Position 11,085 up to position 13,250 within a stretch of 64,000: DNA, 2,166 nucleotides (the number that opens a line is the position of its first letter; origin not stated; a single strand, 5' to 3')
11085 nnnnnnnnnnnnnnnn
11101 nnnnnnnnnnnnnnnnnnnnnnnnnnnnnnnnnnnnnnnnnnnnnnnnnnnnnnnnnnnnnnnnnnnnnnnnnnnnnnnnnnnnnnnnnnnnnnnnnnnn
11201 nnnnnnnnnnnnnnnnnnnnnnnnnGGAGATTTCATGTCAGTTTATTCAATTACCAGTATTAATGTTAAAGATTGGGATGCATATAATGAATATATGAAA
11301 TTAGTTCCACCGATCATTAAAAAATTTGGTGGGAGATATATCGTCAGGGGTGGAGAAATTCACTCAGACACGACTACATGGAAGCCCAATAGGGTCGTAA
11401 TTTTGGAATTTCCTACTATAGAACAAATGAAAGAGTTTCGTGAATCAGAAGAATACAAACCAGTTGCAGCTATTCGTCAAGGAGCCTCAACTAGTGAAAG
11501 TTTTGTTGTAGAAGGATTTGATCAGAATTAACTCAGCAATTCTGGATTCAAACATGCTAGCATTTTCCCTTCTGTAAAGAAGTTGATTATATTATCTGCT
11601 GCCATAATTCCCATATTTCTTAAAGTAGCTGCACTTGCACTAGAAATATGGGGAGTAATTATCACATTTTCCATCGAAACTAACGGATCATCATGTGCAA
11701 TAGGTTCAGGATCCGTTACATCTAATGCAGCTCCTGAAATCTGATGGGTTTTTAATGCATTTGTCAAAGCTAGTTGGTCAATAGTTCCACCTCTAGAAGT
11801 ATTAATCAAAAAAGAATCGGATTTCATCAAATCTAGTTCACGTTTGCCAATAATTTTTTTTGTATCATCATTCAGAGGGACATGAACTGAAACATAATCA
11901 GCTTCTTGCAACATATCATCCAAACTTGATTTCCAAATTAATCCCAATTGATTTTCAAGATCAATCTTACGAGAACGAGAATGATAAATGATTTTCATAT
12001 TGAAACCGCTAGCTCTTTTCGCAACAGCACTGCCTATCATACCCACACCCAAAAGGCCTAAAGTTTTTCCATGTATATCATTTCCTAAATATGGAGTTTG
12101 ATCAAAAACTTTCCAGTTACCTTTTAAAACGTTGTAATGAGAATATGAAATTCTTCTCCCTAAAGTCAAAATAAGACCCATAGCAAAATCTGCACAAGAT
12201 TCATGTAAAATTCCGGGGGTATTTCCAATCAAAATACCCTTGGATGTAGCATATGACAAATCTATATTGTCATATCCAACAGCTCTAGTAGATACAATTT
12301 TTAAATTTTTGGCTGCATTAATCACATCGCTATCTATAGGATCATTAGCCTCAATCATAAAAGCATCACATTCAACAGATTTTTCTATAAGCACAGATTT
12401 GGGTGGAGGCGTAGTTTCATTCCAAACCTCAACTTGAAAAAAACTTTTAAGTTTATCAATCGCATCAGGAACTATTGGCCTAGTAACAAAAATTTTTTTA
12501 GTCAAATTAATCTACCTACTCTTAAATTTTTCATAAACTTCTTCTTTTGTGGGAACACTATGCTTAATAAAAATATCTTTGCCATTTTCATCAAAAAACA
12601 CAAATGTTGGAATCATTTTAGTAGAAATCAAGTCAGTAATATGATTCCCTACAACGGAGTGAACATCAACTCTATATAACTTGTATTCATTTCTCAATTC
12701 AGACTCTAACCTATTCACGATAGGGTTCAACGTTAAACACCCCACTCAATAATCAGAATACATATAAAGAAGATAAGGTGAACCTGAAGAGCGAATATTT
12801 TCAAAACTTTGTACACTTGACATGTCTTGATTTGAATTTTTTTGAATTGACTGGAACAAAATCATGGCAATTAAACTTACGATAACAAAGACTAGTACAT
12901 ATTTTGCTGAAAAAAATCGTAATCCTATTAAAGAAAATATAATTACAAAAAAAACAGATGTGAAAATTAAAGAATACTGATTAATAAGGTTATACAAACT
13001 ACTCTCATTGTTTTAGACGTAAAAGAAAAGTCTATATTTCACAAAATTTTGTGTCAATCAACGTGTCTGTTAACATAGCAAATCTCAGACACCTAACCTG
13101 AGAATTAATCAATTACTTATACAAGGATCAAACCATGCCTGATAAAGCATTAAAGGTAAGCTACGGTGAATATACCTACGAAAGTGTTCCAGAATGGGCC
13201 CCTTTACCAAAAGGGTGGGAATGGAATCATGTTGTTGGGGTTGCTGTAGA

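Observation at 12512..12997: In-frame TGA exactly at the first Cys of a thioredoxin CxxC motif: candidate membrane-anchored UxxC selenoprotein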

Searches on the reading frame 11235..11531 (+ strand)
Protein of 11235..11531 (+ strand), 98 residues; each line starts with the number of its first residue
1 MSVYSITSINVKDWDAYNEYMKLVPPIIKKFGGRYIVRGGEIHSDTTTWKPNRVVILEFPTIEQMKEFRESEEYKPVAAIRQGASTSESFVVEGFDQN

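Call 8: search_protein_families(library=pfam, proteins=[window:11235-11531:+], max_evalue=0.01)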
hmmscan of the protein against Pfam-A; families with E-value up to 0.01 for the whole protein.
window:11235-11531:+ (98 aa): 1 family
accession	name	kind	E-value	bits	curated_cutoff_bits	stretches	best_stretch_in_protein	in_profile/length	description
PF07045.17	DUF1330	-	2.7e-26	92.2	23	1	2-95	1-94/94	Domain of unknown function (DUF1330)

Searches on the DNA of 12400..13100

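Call 19: search_rna_families(source=window, start=12400, end=13100, threshold=evalue, max_evalue=10)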
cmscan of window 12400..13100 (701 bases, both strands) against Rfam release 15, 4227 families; matches with E-value up to 10: 3.
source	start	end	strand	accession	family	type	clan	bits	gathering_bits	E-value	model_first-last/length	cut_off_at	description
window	12804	12894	+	RF01579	RUF2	Gene; sRNA;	-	22.6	90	0.77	1-154/154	no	Plasmodium RNA of unknown function RUF2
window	12551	12649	+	RF00149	snoZ103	Gene; snRNA; snoRNA; CD-box;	-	16.6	44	3.3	1-100/100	no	Small nucleolar RNA Z103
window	12513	12529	-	RF02914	DUF805b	Cis-reg;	CL00115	10.7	35.6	6.6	1-35/35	no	DUF805b RNA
